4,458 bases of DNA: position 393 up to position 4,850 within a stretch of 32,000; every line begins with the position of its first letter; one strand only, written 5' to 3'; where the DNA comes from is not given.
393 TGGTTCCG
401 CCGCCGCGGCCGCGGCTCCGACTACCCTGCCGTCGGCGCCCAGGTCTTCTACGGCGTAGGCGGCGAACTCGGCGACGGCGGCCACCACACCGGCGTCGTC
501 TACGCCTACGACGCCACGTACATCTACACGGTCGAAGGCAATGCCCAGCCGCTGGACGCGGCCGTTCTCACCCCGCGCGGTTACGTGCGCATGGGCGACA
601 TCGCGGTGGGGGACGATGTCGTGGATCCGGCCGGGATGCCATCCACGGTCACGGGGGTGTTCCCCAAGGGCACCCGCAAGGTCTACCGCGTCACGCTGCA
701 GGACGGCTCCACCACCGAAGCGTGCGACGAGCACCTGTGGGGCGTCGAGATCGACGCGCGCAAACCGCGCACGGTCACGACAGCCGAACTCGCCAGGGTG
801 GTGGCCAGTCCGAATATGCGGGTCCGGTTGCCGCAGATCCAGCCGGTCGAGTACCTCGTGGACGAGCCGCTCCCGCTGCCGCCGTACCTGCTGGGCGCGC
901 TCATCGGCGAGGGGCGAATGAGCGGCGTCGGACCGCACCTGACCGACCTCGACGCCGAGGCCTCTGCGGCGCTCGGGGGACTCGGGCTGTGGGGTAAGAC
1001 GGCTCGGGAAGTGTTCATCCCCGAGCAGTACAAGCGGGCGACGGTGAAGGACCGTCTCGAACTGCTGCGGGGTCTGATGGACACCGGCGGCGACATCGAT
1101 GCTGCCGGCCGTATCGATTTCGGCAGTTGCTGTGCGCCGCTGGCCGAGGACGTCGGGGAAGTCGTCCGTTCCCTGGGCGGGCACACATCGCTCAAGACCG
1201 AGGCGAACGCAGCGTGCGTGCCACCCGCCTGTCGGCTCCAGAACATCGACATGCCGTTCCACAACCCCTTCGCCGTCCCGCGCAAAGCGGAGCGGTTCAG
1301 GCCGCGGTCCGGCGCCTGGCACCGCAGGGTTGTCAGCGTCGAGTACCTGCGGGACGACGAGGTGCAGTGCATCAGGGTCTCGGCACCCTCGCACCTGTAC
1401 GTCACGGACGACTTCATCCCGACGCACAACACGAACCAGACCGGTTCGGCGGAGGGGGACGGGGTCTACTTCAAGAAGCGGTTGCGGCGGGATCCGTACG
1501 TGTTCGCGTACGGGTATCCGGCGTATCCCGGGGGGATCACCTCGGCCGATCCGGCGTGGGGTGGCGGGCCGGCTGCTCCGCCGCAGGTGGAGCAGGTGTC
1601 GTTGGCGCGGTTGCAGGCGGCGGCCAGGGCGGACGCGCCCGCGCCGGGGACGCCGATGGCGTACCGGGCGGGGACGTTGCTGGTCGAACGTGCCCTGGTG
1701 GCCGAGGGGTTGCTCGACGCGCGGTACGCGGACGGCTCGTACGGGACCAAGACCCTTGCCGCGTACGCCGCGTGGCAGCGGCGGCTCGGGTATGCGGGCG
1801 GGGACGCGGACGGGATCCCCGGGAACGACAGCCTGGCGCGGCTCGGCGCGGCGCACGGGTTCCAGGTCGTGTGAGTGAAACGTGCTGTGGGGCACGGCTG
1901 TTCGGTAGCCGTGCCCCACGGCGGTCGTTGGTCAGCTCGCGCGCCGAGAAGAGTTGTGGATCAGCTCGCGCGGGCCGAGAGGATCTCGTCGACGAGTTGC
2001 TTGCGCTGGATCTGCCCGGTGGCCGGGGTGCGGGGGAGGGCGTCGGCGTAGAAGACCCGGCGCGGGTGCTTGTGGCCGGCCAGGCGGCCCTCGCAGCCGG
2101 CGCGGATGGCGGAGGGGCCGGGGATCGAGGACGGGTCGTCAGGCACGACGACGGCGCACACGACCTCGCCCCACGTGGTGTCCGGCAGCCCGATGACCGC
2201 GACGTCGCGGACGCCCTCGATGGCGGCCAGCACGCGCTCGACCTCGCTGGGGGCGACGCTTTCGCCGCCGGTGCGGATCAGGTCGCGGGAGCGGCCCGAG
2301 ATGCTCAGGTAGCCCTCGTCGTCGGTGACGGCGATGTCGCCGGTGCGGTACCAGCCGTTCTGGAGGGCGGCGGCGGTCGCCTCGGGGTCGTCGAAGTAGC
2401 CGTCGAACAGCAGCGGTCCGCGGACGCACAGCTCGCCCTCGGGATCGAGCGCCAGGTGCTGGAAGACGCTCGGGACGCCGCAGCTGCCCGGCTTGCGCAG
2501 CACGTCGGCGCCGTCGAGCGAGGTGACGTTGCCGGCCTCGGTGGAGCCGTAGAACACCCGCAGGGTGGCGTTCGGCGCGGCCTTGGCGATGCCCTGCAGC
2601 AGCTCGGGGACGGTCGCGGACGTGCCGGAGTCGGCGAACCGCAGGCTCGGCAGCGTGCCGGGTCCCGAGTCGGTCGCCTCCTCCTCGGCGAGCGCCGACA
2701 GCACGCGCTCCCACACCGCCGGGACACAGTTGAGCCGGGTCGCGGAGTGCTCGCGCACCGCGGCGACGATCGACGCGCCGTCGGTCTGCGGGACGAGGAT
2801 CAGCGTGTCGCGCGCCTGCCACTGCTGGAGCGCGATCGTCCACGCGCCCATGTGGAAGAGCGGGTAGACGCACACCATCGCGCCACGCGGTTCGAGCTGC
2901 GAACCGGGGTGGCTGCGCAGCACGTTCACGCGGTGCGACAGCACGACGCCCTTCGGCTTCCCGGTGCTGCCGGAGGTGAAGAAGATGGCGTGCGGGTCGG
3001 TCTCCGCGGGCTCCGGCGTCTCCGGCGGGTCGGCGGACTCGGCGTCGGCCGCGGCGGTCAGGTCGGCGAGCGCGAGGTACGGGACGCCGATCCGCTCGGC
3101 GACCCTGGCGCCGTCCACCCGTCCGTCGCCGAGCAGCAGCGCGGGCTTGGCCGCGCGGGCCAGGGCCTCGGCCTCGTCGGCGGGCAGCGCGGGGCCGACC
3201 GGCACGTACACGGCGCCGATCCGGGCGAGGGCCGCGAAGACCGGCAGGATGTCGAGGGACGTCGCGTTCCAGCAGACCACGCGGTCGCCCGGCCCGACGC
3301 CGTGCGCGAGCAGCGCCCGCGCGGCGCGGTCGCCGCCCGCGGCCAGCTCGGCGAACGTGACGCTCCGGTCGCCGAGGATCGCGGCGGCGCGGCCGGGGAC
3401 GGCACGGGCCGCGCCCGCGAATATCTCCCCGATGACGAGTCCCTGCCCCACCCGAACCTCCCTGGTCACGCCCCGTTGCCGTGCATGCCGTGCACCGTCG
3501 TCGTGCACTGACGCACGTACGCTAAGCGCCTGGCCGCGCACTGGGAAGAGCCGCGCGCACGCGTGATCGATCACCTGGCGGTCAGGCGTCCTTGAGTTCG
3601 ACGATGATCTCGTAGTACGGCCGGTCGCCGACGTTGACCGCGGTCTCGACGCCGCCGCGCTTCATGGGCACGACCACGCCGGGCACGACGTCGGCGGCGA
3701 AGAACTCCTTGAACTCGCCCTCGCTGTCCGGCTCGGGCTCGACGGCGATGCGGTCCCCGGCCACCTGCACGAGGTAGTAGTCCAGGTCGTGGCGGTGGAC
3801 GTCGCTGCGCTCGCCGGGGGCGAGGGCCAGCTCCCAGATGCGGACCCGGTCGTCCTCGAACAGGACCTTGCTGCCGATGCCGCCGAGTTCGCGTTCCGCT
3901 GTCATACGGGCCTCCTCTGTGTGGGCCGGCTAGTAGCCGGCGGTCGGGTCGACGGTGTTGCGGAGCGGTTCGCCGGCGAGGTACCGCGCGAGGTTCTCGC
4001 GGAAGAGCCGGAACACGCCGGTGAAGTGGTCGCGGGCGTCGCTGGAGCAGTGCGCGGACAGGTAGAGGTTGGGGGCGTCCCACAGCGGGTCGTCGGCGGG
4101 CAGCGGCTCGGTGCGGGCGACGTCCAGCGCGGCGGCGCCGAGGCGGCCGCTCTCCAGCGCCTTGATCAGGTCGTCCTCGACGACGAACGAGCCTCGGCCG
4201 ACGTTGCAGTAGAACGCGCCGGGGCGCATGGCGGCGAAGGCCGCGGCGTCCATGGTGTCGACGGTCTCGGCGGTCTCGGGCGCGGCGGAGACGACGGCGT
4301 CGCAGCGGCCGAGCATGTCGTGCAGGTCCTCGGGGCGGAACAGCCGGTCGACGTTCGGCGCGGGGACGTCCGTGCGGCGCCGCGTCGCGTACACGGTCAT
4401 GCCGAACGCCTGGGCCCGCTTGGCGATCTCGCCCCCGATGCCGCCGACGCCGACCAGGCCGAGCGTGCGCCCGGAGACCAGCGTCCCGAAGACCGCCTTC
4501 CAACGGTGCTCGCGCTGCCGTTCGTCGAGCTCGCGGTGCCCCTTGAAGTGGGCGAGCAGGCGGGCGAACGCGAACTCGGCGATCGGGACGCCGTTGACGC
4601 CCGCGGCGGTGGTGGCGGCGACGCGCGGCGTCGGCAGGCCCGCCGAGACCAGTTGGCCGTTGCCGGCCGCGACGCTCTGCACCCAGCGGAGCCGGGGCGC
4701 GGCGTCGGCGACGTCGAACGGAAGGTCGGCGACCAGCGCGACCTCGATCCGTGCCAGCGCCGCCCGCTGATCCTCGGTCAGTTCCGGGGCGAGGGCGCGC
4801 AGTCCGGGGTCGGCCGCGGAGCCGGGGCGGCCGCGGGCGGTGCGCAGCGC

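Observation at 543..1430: Class-3-type intein (Ala1 / Trp-Cys-Thr signature) splitting the active site of a CHAP cell-wall hydrolase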

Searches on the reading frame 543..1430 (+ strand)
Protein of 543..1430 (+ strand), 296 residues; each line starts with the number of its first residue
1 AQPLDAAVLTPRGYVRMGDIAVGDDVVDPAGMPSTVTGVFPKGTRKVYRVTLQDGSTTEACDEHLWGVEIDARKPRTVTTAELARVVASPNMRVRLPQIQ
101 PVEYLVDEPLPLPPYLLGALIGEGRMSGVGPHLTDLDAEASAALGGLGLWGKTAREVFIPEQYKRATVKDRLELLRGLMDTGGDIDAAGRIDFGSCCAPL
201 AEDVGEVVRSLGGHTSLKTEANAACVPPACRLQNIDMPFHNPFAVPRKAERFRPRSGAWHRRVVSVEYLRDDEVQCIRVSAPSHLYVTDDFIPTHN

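Call 3: search_protein_families(library=pfam, proteins=[window:543-1430:+], max_evalue=1)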
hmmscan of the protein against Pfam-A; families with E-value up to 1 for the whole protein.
window:543-1430:+ (296 aa): 2 families
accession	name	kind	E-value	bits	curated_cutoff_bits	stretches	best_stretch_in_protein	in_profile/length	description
PF14528.11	LAGLIDADG_3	-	0.018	15.8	22.5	1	172-220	4-55/82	LAGLIDADG-like domain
PF05203.21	Hom_end_hint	-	0.055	13.9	32.1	1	17-59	18-59/228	Hom_end-associated Hint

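Call 4: search_protein_families(library=ncbifam, proteins=[window:543-1430:+], max_evalue=1)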
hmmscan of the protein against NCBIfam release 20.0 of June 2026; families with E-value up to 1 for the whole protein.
window:543-1430:+ (296 aa): 1 family
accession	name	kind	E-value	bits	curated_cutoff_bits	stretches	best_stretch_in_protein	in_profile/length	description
NF005852.0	PRK07773.1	equivalog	7.1e-06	24.6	780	2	142-221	583-668/886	replicative DNA helicase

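Call 6: search_solved_structures(query=window:543-1430:+, max_evalue=10, show_alignments=3)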
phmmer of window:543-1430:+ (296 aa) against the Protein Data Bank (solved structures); distinct sequences matched with E-value up to 10: 5.
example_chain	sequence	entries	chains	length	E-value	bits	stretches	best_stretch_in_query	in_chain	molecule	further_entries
6riz_A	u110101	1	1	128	6e-11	45.5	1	4-69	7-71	gp41-1 intein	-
6bs8_A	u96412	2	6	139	4.5e-09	39.4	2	3-76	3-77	Replicative DNA helicase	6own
6qaz_A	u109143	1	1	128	4.7e-08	36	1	4-68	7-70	cyanophage-like gp41-1 intein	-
6rix_A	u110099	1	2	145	1.6e-07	34.3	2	7-73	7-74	Replicative DNA helicase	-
6riy_A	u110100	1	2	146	7.5e-07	32.1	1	7-73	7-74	Replicative DNA helicase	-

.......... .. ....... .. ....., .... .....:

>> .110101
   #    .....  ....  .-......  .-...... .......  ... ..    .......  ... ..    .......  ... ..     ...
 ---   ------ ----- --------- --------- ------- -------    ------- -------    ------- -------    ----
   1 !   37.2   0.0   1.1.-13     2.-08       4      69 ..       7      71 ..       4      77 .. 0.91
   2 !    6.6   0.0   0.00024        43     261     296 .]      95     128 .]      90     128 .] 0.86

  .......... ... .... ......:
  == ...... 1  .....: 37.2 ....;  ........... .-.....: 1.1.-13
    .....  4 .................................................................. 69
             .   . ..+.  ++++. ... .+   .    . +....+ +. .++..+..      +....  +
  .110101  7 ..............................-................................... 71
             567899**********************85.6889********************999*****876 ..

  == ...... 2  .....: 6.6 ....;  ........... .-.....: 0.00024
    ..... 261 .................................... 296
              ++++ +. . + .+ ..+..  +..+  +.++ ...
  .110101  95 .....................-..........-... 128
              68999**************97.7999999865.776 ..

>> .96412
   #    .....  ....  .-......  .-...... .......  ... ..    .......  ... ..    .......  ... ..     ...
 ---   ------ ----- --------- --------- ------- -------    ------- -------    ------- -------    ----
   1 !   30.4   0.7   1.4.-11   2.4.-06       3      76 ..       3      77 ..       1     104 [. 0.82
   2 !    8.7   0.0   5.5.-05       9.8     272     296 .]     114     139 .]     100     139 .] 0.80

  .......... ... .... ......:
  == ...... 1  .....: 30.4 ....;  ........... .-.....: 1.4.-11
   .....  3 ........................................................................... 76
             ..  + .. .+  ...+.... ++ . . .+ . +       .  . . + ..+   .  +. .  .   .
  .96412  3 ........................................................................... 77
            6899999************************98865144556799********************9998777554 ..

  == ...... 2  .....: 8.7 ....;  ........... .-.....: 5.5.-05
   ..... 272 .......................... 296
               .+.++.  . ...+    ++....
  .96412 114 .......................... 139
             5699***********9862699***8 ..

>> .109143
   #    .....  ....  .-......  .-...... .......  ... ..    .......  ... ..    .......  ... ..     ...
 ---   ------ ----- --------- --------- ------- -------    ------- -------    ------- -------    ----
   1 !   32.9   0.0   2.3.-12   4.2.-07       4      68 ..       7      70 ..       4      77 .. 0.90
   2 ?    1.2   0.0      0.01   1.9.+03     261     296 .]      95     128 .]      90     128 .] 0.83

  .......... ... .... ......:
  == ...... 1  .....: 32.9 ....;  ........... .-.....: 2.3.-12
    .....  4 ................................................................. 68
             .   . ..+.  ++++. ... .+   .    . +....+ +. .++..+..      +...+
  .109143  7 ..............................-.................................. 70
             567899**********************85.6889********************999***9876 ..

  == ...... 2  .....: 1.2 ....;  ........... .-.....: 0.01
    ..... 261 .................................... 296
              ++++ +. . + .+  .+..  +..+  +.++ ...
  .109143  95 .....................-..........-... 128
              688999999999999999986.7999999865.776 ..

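Call 9: search_dna_similar(query=window:543-1430:+, collection=phages, mode=protein, max_rows=40)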
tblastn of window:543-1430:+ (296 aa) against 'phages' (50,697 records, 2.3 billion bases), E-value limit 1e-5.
Records with a match: 568; places in all: 624; records where one place covers at least 80% of the query: 270.
Best place of each record, by identity: <60% 568.
By first word of the organism name: Mycobacterium 291; Vibrio 55; Stx2a-converting 49; Pseudomonas 22; Klebsiella 18; Aeromonas 14; Enterococcus 14; Serratia 12; Escherichia 11; Lactococcus 7; and 37 more.
By host as written in the record: Mycobacterium smegmatis mc2 155 225; - 107; Mycobacterium smegmatis mc#155 34; Klebsiella pneumoniae 15; Pseudomonas aeruginosa 10; Mycobacterium sp. 9; Mycobacterium smegmatis mc2155 9; Vibrio breoganii 5; and 100 more.
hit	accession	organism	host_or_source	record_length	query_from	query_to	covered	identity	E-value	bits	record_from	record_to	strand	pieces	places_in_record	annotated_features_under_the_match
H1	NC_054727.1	Mycobacterium phage Phrappuccino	Mycobacterium smegmatis mc#155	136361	1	296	91%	40.7%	4e-18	169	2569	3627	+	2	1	2: DarB-like antirestriction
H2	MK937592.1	Mycobacterium phage Phrappuccino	Mycobacterium smegmatis mc#155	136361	1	296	91%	40.7%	4e-18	169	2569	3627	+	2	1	2: terminase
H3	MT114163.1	Mycobacterium phage Settecandela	Mycobacterium smegmatis mc#155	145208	1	296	91%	40.7%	4e-18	169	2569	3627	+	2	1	2: terminase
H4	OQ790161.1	Xanthomonas phage RTH11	Xanthomonas sp.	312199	1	296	100%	34.8%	7e-33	133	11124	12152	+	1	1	putative DNA helicase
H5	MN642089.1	Klebsiella phage N1M2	Klebsiella aerogenes N1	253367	1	296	91%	37.2%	2e-17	165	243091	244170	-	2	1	putative terminase large subunit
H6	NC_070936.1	Klebsiella phage N1M2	Klebsiella aerogenes N1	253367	1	296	91%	37.2%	2e-17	165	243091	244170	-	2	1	DarB-like antirestriction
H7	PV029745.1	Pseudomonas phage phiHQ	Pseudomonas aeruginosa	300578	1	296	100%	33.7%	8e-35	139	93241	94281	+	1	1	hypothetical protein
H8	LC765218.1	Pseudomonas phage BRkr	Pseudomonas aeruginosa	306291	1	296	100%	33.1%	8e-34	136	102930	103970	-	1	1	hypothetical protein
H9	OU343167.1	Pseudomonas phage vB_PaeM_phiLBG22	-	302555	1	296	100%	33.1%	1e-33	135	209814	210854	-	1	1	record has no annotation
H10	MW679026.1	Eggerthella phage LE2-3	Eggerthella lenta DSM 2243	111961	1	296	92%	35.9%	1e-14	134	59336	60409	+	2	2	PhoH family protein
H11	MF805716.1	Pseudomonas phage SL2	Pseudomonas aeruginosa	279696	1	296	100%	32.5%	3e-37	145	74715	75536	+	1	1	hypothetical protein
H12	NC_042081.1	Pseudomonas phage SL2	Pseudomonas aeruginosa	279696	1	296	100%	32.5%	3e-37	145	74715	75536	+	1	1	DarB-like antirestriction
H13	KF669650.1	Clavibacter phage CN1A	Clavibacter michiganensis CN18-4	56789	4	296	99%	32.5%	3e-18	91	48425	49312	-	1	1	terminase large subunit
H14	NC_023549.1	Clavibacter phage CN1A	Clavibacter michiganensis CN18-4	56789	4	296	99%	32.5%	3e-18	91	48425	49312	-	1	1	exonuclease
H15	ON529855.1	Brevundimonas phage vB_BpoS-Domovoi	Brevundimonas pondensis EIF1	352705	4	296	80%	40.3%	5e-16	154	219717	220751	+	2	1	helicase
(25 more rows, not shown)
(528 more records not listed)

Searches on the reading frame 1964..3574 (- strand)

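Call 53: search_protein_families(library=pfam, proteins=[window:1964-3574:-], max_evalue=0.00001)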
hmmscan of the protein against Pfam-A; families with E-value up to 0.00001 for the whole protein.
window:1964-3574:- (537 aa): 2 families
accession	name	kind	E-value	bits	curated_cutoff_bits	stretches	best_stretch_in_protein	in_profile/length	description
PF00501.34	AMP-binding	-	5.5e-58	197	29.9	1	55-394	4-384/384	AMP-binding enzyme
PF13193.12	AMP-binding_C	-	1.8e-14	54.8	24.5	1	444-517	1-73/76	AMP-binding enzyme C-terminal domain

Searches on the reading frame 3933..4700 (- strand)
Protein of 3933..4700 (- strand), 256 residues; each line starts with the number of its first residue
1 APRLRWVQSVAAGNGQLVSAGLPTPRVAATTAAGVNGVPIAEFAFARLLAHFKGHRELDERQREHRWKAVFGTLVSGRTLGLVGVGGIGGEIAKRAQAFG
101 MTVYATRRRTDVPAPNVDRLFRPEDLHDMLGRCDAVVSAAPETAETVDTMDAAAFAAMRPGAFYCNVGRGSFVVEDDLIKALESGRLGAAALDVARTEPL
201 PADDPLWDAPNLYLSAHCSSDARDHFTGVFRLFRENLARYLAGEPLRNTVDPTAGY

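Call 53: search_protein_families(library=pfam, proteins=[window:3933-4700:-], max_evalue=0.00001)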
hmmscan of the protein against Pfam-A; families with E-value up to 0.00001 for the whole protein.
window:3933-4700:- (256 aa): 1 family
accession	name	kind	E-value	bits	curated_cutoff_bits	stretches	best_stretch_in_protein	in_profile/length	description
PF02826.25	2-Hacid_dh_C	-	1.7e-49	168.1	25.1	1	46-219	2-178/178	D-isomer specific 2-hydroxyacid dehydrogenase, NAD binding domain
